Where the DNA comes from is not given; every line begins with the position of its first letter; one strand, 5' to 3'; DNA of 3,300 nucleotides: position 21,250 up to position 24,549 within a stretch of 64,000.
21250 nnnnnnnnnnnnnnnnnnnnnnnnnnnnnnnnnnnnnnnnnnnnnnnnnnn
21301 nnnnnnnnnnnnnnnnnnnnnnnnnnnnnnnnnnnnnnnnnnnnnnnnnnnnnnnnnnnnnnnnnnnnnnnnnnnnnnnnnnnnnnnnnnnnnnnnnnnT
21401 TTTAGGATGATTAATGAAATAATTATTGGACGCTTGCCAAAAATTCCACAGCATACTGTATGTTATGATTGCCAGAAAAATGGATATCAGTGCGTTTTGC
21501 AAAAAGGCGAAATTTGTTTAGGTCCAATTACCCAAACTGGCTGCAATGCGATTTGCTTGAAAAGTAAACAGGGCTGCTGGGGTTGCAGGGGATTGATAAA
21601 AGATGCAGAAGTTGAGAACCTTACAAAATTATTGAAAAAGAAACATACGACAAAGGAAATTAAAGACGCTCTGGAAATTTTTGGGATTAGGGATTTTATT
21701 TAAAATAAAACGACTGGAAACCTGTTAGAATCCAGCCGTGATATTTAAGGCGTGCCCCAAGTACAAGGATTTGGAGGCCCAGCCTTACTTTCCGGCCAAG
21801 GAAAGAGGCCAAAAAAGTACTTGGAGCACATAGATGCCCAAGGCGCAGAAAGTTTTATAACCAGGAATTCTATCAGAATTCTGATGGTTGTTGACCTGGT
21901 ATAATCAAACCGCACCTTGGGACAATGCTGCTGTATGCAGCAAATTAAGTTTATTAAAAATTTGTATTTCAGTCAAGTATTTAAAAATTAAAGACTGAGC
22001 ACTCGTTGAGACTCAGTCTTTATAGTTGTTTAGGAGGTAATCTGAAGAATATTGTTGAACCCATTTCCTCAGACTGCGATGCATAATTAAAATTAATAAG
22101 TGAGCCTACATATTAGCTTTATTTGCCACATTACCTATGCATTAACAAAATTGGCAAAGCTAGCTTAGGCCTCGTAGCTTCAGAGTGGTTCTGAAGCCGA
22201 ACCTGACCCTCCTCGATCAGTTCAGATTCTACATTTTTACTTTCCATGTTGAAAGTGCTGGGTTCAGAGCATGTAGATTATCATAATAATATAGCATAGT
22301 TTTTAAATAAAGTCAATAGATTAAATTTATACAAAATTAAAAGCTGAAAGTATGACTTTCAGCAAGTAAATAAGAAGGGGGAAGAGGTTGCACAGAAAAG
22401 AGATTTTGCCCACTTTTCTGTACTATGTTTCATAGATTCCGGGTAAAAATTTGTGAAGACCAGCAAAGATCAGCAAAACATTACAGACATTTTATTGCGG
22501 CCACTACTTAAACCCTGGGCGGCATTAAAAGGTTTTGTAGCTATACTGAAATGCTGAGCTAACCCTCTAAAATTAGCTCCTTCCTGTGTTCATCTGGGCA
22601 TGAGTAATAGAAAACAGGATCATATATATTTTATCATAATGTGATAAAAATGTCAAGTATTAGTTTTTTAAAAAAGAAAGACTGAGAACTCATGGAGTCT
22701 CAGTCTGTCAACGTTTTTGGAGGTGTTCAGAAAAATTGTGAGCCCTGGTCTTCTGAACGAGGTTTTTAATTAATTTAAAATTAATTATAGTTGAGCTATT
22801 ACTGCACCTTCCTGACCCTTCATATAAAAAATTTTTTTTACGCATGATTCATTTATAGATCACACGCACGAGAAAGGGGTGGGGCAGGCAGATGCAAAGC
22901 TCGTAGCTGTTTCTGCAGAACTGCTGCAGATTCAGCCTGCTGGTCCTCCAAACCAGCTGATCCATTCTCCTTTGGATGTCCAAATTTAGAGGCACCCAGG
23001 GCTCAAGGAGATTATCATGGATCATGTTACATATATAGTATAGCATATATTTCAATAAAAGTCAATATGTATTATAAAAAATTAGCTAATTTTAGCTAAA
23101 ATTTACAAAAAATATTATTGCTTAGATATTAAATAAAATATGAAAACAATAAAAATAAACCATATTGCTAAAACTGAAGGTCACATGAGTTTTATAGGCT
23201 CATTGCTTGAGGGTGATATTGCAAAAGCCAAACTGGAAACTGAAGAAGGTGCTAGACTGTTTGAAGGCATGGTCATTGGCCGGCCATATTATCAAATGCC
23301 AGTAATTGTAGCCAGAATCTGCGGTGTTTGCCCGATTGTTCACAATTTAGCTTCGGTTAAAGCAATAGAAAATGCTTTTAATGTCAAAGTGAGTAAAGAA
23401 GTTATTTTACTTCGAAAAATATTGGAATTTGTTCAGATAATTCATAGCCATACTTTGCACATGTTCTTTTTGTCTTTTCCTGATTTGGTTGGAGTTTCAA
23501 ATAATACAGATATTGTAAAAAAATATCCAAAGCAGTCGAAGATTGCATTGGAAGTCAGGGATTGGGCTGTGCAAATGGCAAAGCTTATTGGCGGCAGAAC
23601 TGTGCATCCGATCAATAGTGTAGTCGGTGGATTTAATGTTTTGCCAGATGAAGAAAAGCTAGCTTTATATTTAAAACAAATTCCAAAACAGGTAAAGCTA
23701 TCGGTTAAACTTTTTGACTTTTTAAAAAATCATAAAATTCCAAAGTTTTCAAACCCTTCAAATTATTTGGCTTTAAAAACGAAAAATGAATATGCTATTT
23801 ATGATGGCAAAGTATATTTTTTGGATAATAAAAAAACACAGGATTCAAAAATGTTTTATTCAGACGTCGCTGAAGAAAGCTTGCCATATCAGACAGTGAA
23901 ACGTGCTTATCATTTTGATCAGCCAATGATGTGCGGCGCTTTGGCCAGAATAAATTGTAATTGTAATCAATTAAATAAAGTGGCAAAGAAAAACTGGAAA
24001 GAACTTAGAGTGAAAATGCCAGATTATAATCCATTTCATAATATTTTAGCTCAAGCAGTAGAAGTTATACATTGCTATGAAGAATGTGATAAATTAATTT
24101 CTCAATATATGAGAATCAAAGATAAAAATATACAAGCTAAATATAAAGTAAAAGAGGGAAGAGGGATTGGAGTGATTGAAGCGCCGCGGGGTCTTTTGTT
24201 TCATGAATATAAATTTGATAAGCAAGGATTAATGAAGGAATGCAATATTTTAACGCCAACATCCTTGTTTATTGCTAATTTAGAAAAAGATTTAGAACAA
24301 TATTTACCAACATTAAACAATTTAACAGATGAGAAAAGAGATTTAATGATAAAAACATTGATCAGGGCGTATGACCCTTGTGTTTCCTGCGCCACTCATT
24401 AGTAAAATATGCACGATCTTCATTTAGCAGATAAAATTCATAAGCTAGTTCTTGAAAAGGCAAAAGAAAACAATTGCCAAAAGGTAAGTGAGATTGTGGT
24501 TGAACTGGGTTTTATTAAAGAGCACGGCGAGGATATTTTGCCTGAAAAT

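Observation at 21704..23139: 1.4-kb hairpin-dense, internally duplicated noncoding block splitting hydrogenase small and large subunit genes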

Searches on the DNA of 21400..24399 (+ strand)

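Call 4: search_rna_families(source=window, start=21400, end=23400, threshold=evalue, max_evalue=10, show_alignments=3)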
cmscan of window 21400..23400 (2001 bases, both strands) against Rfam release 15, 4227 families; matches with E-value up to 10: 5.
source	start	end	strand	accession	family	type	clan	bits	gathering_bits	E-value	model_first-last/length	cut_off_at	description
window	22660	22713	-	RF02433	SpF36_sRNA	Gene; sRNA;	-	22.3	48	4.3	1-51/51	no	Streptococcus sRNA SpF36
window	22215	22291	-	RF00475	snosnR69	Gene; snRNA; snoRNA; CD-box;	CL00051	19.6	50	3.2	1-94/94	no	Small nucleolar RNA snR69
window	21582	21618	+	RF01346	CRISPR-DR36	Gene; CRISPR;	-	16.3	38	2.1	1-36/36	no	CRISPR RNA direct repeat element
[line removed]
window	21955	22133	+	RF00230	T-box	Cis-reg; leader;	-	14.5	93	2.5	1-219/219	no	T-box leader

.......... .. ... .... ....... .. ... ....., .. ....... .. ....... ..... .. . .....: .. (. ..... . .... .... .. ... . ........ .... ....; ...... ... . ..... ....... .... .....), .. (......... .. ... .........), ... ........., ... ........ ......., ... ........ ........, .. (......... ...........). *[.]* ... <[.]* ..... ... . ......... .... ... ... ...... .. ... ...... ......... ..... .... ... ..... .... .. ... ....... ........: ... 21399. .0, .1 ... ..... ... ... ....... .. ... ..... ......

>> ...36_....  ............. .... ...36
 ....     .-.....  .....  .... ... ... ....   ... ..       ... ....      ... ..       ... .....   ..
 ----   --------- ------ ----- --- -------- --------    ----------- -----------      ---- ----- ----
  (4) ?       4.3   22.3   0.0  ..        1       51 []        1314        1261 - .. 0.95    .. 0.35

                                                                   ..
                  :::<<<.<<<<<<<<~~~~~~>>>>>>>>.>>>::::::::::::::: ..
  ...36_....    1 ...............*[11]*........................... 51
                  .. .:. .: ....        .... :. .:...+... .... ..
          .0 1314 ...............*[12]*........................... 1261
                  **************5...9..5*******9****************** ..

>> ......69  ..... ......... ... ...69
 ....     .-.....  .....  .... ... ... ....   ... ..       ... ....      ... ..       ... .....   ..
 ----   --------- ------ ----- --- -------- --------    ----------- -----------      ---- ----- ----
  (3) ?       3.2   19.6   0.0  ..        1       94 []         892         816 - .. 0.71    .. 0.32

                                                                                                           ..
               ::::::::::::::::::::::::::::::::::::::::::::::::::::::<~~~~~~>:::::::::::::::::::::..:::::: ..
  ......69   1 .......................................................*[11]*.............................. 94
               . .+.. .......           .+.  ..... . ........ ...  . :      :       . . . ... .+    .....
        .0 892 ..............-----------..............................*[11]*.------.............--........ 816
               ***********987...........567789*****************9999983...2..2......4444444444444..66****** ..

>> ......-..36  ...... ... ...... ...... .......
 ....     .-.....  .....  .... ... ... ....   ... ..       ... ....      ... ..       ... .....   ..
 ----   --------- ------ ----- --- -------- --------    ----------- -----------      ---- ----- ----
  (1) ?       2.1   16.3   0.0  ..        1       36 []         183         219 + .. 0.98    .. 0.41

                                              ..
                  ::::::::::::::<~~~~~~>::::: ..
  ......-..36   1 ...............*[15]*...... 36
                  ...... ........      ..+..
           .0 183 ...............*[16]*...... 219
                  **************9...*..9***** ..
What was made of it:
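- On Any curated RNA family (Rfam 15), including RNase P, tmRNA, SRP, 6S, riboswitches, ribozymes, LhrC, RsaE and CsrB: The best hits in the block have E of 2-7 and are far below threshold (call 4).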

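Call 31: search_rna_families(sources=[L007, L009, L011], threshold=evalue, max_evalue=1)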
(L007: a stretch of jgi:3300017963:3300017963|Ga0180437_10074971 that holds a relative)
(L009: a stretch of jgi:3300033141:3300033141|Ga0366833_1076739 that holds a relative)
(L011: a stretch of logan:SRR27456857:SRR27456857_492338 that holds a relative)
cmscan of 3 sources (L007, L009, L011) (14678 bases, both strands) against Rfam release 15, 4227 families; matches with E-value up to 1: 1.
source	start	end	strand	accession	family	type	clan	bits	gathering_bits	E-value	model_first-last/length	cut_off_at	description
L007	36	208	-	RF02638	EF0605_EF0606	Gene; sRNA;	-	25.5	219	0.28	1-179/179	no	Enterococcus sRNA EF0605_EF0606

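Call 32: search_rna_families(source=L012, start=9000, end=12200, threshold=evalue, max_evalue=1)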
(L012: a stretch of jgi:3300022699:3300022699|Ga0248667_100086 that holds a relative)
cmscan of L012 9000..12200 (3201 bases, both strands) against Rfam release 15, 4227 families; matches with E-value up to 1: 1.
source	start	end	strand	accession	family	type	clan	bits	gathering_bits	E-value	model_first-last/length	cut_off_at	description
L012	11373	11450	-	RF02298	TtnuCD22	Gene; snRNA; snoRNA; CD-box;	-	23.7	85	0.33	1-77/77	no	Tetrahymena snoRNA TtnuCD22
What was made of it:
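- On Any curated RNA family (Rfam 15), including RNase P, tmRNA, SRP, 6S, riboswitches, ribozymes, LhrC, RsaE and CsrB: The same holds for relatives (calls 31, 32).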

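Call 52: search_dna_similar(query=window:21704-23139:+, collection=phages, mode=distant, max_evalue=0.01)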
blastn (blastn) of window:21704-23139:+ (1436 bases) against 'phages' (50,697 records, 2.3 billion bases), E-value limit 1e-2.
No match.

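Call 53: search_dna_similar(query=window:21704-23139:+, collection=plasmids, mode=distant, max_evalue=0.01)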
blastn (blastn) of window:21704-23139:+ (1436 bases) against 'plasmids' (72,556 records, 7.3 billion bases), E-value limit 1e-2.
Records with a match: 1; places in all: 1; records where one place covers at least 80% of the query: 0.
Best place of each record, by identity: 60-80% 1.
By first word of the organism name: Fusobacterium 1.
By predicted mobility (MOB-suite, as given by PLSDB): non-mobilizable 1.
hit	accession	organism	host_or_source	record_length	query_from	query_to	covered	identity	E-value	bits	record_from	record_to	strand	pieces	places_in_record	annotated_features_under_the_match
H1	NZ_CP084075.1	Fusobacterium vincentii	-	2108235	582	638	4%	78.9%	9e-3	50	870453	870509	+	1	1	none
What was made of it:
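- Tried and rejected: blastn of the block against phages and plasmids: one chance 57-nt AT-rich hit (calls 52, 53).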

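Call 90: build_rna_model(alignment_id=A6, structure=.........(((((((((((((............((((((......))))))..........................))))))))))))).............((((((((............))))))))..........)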
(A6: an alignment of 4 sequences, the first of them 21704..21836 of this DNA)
Model R1 built from alignment A6 (4 sequences, 142 columns); structure: as given.
model positions 128; base pairs 27; branch points 1; effective number of sequences 2.12; information 0.59 bits per position. Calibrated on 0.2 Mb of random sequence (short: E-values are rough).
structure used (alignment columns):
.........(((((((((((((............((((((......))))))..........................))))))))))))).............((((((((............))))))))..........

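Call 92: search_with_rna_model(model_id=R1, sources=[window, L007, L009, L011, L012, L014, L015, L024, L025, L026, L027, L028, L029, L030, L031, L032, L033, L034, L035, L036, L037, L038, L039, L040, L041, L042, L043, L044, L045, L046, L047, L048, L049, L050, L051, L052, L053, L054, L055, L056, L057, L058, L059, L060, L061, L062, L063, L064, L065, L066, L067, L068, L069, L070, L071, L072, L073, L074, L075, L076, L077, L078, L079, L080, L081, L082, L083, L084, L085, L086, L087, L088, L089, L090, L091, L092, L093, L094, L095, L096, L097, L098, L099, L100, L101, L102, L103], max_evalue=10)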
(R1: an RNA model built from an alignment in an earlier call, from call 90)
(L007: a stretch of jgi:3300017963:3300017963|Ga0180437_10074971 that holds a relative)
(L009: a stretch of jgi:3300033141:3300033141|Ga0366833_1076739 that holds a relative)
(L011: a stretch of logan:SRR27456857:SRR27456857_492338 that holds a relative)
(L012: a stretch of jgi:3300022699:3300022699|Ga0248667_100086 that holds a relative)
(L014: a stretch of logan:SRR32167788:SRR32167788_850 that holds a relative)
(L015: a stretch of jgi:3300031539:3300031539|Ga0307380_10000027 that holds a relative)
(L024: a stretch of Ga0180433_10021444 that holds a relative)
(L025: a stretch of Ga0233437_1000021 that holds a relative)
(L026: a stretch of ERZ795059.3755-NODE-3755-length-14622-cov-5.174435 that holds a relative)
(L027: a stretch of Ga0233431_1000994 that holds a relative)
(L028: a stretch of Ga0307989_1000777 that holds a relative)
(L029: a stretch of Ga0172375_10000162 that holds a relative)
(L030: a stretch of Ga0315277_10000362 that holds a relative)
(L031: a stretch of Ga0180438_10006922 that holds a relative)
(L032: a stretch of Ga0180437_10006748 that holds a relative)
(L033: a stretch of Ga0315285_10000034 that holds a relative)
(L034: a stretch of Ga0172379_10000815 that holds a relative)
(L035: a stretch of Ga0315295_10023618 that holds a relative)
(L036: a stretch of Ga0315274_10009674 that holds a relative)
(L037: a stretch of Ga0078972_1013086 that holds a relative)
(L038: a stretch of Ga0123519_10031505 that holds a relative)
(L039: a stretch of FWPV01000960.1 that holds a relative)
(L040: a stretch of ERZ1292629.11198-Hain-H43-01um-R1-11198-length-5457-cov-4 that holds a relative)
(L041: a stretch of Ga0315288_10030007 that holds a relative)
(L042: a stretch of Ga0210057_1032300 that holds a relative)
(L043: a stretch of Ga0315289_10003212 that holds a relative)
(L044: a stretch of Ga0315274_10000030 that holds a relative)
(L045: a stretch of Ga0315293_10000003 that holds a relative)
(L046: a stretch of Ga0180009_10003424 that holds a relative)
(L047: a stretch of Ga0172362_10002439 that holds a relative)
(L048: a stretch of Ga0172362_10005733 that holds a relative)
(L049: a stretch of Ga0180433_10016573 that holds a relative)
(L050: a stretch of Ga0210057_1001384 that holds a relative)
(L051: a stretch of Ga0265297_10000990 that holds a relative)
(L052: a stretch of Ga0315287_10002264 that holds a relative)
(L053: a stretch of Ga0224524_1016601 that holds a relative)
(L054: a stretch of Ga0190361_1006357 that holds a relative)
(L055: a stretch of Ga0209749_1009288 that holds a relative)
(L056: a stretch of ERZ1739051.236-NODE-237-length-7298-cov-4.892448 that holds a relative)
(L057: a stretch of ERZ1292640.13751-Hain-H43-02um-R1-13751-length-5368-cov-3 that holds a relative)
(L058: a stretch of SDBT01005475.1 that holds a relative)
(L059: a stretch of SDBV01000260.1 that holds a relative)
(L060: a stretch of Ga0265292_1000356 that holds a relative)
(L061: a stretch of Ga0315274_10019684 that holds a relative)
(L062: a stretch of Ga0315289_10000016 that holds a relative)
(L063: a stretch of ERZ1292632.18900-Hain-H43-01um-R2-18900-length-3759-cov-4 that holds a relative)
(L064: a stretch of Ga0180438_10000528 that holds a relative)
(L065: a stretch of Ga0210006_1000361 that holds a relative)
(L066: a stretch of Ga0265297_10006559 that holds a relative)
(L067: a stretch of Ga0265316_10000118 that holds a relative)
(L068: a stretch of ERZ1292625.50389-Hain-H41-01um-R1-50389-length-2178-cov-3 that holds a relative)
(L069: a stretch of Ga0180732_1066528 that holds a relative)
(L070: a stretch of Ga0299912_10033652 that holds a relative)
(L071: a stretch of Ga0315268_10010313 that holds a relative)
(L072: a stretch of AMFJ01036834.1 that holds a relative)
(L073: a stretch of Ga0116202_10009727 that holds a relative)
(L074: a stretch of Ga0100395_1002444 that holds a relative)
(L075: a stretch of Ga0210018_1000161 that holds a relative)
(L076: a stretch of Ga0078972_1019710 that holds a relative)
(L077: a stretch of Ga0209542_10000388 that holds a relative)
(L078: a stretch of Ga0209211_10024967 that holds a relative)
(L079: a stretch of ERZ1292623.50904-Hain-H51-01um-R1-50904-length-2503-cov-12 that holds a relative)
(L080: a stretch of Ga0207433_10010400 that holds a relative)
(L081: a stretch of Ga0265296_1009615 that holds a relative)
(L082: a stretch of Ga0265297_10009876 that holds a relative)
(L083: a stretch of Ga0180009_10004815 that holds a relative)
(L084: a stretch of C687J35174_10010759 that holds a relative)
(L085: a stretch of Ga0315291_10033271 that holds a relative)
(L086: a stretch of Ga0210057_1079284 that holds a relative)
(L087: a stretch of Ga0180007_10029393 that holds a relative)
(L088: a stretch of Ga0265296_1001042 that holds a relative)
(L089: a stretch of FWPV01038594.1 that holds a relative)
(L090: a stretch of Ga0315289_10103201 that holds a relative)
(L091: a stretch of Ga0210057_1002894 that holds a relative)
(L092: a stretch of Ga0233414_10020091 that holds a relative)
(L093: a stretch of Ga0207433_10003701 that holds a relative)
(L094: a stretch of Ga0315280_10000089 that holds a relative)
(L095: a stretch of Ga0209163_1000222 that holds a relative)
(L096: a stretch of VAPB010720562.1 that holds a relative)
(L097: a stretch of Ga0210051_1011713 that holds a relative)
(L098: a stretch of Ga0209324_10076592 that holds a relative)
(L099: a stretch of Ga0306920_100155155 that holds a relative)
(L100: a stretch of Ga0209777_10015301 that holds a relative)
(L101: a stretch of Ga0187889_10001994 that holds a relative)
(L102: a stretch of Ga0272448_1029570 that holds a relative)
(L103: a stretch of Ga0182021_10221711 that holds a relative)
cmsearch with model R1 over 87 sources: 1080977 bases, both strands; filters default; matches with E-value up to 10: 14.
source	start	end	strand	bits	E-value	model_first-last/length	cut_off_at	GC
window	21704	21837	-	130.4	8.6e-32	1-128/128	no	0.47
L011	551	679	-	115.9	6.3e-28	1-128/128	no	0.47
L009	2067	2196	-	102.5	2.5e-24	1-128/128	no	0.5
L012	9691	9806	-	102.2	2.9e-24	1-128/128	no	0.47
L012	9287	9362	-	20.7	0.018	1-128/128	no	0.39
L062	10614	10725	-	18.3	0.079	1-128/128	no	0.37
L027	7064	7181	-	18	0.099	1-128/128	no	0.31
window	21960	22026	+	16.6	0.24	1-128/128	no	0.3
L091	3114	3228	-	16.1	0.31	1-128/128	no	0.37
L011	301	371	-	13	2.2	1-128/128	no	0.42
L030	7824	7929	-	12.8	2.5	1-128/128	no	0.31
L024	1098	1145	-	11.8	4.4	21-68/128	no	0.27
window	21675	21745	+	11.4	5.6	1-128/128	no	0.31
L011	1527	1626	-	10.9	7.6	1-128/128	no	0.28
